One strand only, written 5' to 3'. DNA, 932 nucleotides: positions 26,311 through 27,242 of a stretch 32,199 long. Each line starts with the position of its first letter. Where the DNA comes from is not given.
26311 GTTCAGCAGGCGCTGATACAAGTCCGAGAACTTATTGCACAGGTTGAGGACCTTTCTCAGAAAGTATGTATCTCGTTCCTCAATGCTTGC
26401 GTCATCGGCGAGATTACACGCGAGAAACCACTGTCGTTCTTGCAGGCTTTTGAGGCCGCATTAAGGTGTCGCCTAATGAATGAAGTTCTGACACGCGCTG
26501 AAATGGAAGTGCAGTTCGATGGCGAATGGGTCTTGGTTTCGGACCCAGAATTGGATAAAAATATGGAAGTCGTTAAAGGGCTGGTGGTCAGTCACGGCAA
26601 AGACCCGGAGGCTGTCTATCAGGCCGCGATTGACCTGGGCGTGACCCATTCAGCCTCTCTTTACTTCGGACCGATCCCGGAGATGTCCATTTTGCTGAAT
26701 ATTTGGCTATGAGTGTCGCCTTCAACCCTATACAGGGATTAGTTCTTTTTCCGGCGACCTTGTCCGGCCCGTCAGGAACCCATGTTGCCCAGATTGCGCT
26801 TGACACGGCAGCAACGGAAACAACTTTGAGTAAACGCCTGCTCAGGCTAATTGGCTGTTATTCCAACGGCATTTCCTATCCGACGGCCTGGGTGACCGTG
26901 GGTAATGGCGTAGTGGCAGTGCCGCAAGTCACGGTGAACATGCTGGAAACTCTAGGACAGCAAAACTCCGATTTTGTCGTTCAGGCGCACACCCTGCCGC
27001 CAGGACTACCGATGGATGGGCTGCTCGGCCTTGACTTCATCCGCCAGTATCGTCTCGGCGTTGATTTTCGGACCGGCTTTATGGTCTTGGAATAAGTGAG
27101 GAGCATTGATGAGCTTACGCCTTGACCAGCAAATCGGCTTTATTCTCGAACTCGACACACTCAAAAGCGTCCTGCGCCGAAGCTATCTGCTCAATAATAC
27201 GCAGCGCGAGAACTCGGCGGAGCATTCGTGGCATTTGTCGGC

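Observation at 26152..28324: cysD and cysN are split by a 2.2-kb four-gene cargo that is translationally coupled at both junctions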

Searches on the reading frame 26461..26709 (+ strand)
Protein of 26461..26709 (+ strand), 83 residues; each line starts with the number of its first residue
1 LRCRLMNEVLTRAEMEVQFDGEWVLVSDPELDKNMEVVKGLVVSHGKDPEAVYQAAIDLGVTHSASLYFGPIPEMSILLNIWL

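Call 33: search_protein_families(library=pfam, proteins=[window:26461-26709:+], max_evalue=1)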
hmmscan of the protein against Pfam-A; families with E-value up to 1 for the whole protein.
window:26461-26709:+ (83 aa): 2 families
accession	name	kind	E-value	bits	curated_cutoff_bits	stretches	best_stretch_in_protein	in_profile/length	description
PF18929.5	DUF5678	-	0.0051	17.1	23.2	1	38-56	14-32/49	Family of unknown function (DUF5678)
PF21571.2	ArgZ-like_C_1st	-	0.16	12.4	27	1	16-37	3-24/84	Arginine dihydrolase ArgZ-like, C-terminal, first region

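Call 39: search_protein_families(library=padloc, proteins=[window:26461-26709:+], max_evalue=5)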
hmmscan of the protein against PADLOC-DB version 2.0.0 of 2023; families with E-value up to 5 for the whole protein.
window:26461-26709:+ (83 aa): 0 families

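Call 81: search_protein_representatives(protein=window:26467-26709:+)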
Query: 81 residues. Proteins with E-value up to 0.001 (for the whole library): 361; up to 1e-10: 28; up to 1e-30: 1. The best 150 are listed.
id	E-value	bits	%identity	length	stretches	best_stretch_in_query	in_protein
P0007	1.7e-36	139.4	86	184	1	4-81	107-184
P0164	1.8e-30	120.3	36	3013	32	42-77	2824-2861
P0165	1.7e-21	91.7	46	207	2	3-72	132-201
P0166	6.6e-21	89.8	60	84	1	4-80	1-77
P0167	1.4e-17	79.3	37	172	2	4-67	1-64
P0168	6.0e-16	74.1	40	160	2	15-71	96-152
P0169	1.2e-15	73.2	37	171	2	8-67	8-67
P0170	1.8e-14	69.4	46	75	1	5-74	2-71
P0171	2.8e-14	68.8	49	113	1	2-77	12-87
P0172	1.4e-13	66.5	51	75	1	4-76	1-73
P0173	3.8e-13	65.2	68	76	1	4-53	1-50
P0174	5.9e-13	64.5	47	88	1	3-74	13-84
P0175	1.7e-12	63.1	45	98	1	3-75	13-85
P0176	2.9e-12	62.4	44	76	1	3-75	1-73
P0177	7.5e-12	61.0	43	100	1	3-74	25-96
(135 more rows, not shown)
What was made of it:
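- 26155..26712 (+): ORF1 (185 aa), a fusion of a Cys-rich DUF6331 domain (26155-26463) with a DUF5678-like 80-residue domain (26467-26709). The second domain begins at an internal Met, 'MNEVLT', which is the start of the stand-alone 75-aa gene in other genomes. Proposed to be the neutralising partner (antitoxin-like) of ORF2. 361 representative clusters carry the domain (call 81).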

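Call 83: search_protein_families(library=pfam, alignment_id=A6, max_evalue=0.01)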
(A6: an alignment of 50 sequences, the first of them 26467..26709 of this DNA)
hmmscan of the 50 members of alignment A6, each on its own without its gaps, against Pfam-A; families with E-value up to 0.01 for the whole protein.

A. member 1, window:26467-26709:+ (81 aa): 1 family
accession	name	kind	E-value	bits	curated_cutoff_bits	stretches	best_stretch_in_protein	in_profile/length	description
PF18929.5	DUF5678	-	0.0046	17.2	23.2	0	36-54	14-32/49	Family of unknown function (DUF5678)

B. families by the number of members that match (of 50 scanned): 3 families
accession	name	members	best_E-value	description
PF18929.5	DUF5678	12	4.4e-06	Family of unknown function (DUF5678)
PF01316.27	Arg_repressor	1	0.0088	Arginine repressor, DNA binding domain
PF05606.16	DUF777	1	0.0097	Borrelia burgdorferi protein of unknown function (DUF777)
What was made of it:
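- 26155..26712 (+): DUF5678 is sub-threshold at 17 bits (calls 33, 83).
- On Pfam DUF5678: 12 of 50 relatives match at E of 0.01 or better (best 4.4e-6), so this is a distant relative, 'DUF5678-like' (call 83).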

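Call 84: search_solved_structures(query=A6, max_evalue=1, show_alignments=1)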
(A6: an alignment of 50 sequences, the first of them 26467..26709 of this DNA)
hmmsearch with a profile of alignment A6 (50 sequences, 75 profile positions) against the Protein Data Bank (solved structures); distinct sequences matched with E-value up to 1: 5.
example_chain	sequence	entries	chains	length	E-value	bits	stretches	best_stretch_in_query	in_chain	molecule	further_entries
21tv_A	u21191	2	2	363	0.039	17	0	43-70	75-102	Ozoralizumab (OZR) | anti-TNF-alpha nanobodies, TNF30, derived from Ozoralizumab (OZR)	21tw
9en2_C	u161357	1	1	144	0.53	13.3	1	41-71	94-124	VHH-I5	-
7b17_B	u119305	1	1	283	0.84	12.7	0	30-65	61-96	SARS-CoV-2 neutralizing biparatopic nanobody VE,nanobody E from Lama glama,SARS-CoV-2 neut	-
8xld_B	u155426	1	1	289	0.86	12.6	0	42-66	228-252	Nanobody(Staygold-S2G10)-Nanobody(Staygold-S4F1)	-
9o9a_A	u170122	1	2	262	0.95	12.5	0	42-66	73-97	DR3087 IL-18 Surrogate Cytokine Agonist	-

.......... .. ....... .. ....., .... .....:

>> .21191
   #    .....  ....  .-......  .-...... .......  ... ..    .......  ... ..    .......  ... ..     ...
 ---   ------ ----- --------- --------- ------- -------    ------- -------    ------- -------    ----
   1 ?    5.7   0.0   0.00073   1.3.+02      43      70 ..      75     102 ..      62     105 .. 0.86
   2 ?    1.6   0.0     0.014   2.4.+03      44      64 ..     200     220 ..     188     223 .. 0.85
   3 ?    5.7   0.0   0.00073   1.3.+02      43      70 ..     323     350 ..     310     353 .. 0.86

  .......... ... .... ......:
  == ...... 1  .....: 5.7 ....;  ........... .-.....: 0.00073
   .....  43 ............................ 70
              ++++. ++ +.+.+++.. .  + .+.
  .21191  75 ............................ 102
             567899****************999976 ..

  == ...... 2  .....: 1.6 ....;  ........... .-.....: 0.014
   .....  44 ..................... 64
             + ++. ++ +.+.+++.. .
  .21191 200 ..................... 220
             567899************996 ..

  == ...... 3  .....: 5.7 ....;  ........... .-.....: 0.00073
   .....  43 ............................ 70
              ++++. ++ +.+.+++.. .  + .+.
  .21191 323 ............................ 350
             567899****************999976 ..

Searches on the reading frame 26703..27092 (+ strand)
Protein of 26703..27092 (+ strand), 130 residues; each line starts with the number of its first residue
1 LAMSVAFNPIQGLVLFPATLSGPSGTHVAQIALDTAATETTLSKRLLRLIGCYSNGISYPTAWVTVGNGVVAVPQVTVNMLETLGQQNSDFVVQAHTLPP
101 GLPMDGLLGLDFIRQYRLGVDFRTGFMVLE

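Call 3: search_protein_families(library=pfam, proteins=[window:26703-27092:+], max_evalue=0.01)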
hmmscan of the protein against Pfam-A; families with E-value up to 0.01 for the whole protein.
window:26703-27092:+ (130 aa): 2 families
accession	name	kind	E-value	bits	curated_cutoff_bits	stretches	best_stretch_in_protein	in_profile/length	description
PF13975.11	gag-asp_proteas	-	7.2e-08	33.4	28.2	1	29-115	10-92/92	gag-polyprotein putative aspartyl protease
PF13650.11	Asp_protease_2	-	8.4e-06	26.8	24.3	1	27-112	8-90/90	Aspartyl protease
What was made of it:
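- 26709..27095 (+): ORF2 (128 aa from ATG 26709, which overlaps the ORF1 stop as ATGA). A retropepsin-like aspartic-protease homologue whose signature reads DTAA instead of DTGA. Proposed to be the toxin or effector half of the two-gene module. Pfam gag-asp_proteas 33.4 bits (cut-off 28.2) and Asp_protease_2 26.8 bits (call 3).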

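Call 4: search_protein_families(library=ncbifam, proteins=[window:26703-27092:+], max_evalue=0.01)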
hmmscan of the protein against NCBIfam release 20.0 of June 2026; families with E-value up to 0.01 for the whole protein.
window:26703-27092:+ (130 aa): 1 family
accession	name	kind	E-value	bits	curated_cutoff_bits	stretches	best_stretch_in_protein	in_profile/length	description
TIGR02281.1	clan_AA_DTGA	subfamily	0.00028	21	57.95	1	30-117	24-108/121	TIGR02281 family clan AA aspartic protease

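Call 15: search_protein_families(library=padloc, proteins=[window:26703-27092:+], max_evalue=0.01)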
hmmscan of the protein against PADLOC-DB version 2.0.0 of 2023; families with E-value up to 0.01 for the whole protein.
window:26703-27092:+ (130 aa): 3 families
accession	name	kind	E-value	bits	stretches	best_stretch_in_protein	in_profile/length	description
PDLC04405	PDC-M08B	-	3.2e-08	31.7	1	26-124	23-120/127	-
PDLC04403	PDC-M08B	-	1.5e-05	23.3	1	33-122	3-91/101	-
PDLC04402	PDC-M08B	-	5.2e-05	21.3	1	27-124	24-121/128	-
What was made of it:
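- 26709..27095 (+): PADLOC PDC-M08B 3e-8 (call 15).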

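Call 35: search_solved_structures(query=window:26703-27092:+, max_evalue=1, show_alignments=1)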
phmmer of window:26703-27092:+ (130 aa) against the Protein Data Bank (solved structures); distinct sequences matched with E-value up to 1: 3.
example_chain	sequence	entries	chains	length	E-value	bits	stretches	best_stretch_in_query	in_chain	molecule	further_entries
3s8i_A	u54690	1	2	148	0.017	18.4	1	63-129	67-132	Protein DDI1 homolog 1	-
3m7a_A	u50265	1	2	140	0.066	16.5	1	4-39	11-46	uncharacterized protein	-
4rgh_A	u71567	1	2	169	0.071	16.4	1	63-129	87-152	Protein DDI1 homolog 2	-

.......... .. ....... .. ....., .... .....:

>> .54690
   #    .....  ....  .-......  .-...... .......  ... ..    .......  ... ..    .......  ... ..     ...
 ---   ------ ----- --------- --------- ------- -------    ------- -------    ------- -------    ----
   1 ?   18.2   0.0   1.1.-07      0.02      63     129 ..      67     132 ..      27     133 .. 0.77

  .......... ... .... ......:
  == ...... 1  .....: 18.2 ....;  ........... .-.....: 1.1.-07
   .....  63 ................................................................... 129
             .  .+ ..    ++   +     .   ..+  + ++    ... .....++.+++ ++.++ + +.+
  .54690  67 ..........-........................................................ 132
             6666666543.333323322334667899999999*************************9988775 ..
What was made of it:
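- Closest known: Retropepsin-like. Same: The C-terminal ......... block aligns with Ddi1 (calls 3, 35).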

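Call 40: search_protein_families(library=phrogs, proteins=[window:26703-27092:+], max_evalue=0.01)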
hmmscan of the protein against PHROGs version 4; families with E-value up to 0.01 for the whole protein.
window:26703-27092:+ (130 aa): 0 families

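Call 41: find_homologous_proteins(query=window:26703-27092:+, max_evalue=0.001)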
Query window:26703-27092:+ (130 aa): 325 proteins with E <= 0.001 among 347 candidates; the best 120 are listed.
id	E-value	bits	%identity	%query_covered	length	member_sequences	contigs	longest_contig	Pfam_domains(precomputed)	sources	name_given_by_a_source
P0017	1.1e-71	257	95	98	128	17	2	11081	PF13975.12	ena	-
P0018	4.1e-62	226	82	98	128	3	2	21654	PF13650.12,PF13975.12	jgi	jgi:predicted aspartyl protease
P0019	1.7e-55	204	73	98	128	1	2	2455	PF13650.12,PF13975.12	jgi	jgi:predicted aspartyl protease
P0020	3.1e-35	139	57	98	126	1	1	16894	PF13650.12,PF13975.12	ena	-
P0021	1.4e-34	137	57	95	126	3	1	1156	PF13650.12,PF13975.12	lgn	-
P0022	7.1e-34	134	55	98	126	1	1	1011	PF13650.12,PF13975.12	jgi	jgi:predicted aspartyl protease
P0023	1.4e-33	133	54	98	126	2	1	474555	PF13650.12,PF13975.12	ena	-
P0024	1.7e-33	133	55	98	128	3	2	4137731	PF13650.12,PF13975.12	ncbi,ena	-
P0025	1.9e-33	133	55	98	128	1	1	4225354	PF13650.12,PF13975.12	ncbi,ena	-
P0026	6.4e-33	131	56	98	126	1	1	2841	PF13650.12,PF13975.12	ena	-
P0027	6.7e-33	131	52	98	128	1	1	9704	PF13650.12,PF13975.12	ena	-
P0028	1.7e-32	130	56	95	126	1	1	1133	PF13650.12,PF13975.12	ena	-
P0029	5.7e-31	125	53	98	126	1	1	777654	PF13650.12,PF13975.12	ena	-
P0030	1.6e-28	117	57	83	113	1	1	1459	PF13650.12,PF13975.12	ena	-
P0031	4.6e-28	116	50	98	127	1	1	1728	PF13650.12,PF13975.12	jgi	jgi:aspartyl protease family protein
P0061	4.6e-24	103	45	98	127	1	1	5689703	PF13650.12,PF13975.12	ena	-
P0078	1.2e-23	101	46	98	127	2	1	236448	PF13650.12,PF13975.12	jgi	jgi:predicted aspartyl protease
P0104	3.9e-23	100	46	98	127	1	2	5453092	PF13650.12,PF13975.12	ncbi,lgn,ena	-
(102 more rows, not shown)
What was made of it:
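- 26709..27095 (+): 325 homologues, mostly 127 aa (call 41).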

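Call 42: find_encoding_contigs(protein=P0104, flank=3500, max_places=2)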
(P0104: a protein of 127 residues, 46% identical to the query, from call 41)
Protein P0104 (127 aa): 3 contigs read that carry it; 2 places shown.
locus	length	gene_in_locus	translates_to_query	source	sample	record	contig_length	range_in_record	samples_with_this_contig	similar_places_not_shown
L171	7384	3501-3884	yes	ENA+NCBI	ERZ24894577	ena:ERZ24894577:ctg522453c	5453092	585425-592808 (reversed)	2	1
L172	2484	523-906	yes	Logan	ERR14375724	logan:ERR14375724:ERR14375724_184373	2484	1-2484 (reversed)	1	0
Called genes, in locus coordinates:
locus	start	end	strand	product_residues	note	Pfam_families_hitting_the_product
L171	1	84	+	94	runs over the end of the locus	PF21716:dnstrm_HI1420, PF01381:HTH_3 (weak)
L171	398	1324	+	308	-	-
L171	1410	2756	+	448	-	PF13701:DDE_Tnp_1_4, PF01609:DDE_Tnp_1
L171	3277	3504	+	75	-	-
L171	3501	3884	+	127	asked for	PF13650:Asp_protease_2, PF13975:gag-asp_proteas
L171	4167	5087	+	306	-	-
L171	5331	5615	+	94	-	PF21716:dnstrm_HI1420, PF01381:HTH_3 (weak)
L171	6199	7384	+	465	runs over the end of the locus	-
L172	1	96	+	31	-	?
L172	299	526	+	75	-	-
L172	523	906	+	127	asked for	PF13650:Asp_protease_2, PF13975:gag-asp_proteas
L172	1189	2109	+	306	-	-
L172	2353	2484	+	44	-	?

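Call 43: find_encoding_contigs(protein=P0061, flank=3500, max_places=2)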
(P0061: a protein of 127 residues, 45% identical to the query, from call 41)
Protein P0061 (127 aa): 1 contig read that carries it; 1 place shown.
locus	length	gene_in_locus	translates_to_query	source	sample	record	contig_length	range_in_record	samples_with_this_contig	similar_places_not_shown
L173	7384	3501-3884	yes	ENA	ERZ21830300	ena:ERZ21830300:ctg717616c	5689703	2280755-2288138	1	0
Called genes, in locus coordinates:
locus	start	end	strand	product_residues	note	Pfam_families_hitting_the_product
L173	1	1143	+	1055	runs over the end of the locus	PF02384:N6_Mtase (weak), PF18135:Type_ISP_C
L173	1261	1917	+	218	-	-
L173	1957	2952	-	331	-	PF13737:DDE_Tnp_1_5, PF01609:DDE_Tnp_1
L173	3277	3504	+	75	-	-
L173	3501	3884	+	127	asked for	PF13650:Asp_protease_2, PF13975:gag-asp_proteas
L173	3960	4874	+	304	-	PF02666:PS_Dcarbxylase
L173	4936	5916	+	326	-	PF03786:UxuA, PF01261:AP_endonuc_2, PF03786:UxuA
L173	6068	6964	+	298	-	PF00892:EamA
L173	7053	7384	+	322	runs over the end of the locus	-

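Call 44: find_encoding_contigs(protein=P0078, flank=3500, max_places=2)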
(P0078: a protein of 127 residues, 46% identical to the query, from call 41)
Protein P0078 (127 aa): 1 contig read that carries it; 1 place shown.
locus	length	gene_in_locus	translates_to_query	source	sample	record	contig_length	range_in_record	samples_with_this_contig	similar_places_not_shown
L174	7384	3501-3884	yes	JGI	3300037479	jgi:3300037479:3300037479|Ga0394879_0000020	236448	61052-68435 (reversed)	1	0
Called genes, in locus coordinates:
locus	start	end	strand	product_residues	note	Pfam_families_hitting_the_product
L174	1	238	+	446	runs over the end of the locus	PF07969:Amidohydro_3 (faint), PF01979:Amidohydro_1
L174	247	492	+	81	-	PF02627:CMD (weak)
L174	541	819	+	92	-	-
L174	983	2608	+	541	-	PF04389:Peptidase_M28, PF01546:Peptidase_M20 (weak)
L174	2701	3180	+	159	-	PF12867:DinB_2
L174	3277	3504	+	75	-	-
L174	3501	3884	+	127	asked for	PF13650:Asp_protease_2, PF13975:gag-asp_proteas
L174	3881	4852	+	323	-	PF01738:DLH (faint), PF20434:BD-FAE, PF00561:Abhydrolase_1 (faint), PF12146:Hydrolase_4 (faint), PF07859:Abhydrolase_3, PF12697:Abhydrolase_6, PF00326:Peptidase_S9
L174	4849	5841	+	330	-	-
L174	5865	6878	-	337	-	PF00795:CN_hydrolase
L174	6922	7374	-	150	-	PF01850:PIN (weak)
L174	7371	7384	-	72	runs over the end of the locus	-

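Call 74: search_dna_similar(query=window:26703-27092:+, collection=plasmids, mode=protein, max_evalue=0.00001, max_rows=15)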
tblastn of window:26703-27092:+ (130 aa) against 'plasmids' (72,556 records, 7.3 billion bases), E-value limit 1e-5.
No match.

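Call 75: search_dna_similar(query=window:26703-27092:+, collection=phages, mode=protein, max_evalue=0.00001, max_rows=10)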
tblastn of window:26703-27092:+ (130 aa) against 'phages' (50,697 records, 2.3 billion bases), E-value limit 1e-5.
No match.

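Call 87: find_related_loci(query=A3, collection=viral_contigs, flank=3000)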
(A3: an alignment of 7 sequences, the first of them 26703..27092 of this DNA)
Query A3 (130 aa) in viral_contigs; peptide patterns used: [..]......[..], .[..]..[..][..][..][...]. (x = any residue, [..] = any of these).
62 stretches matched a pattern, but none encodes a relative of the query by tblastn (E <= 1e-3).
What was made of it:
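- Neither gene is found on sequenced plasmids, phages or viral contigs (calls 74, 75, 87).
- Tried and rejected: No match (calls 74, 75, 87).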
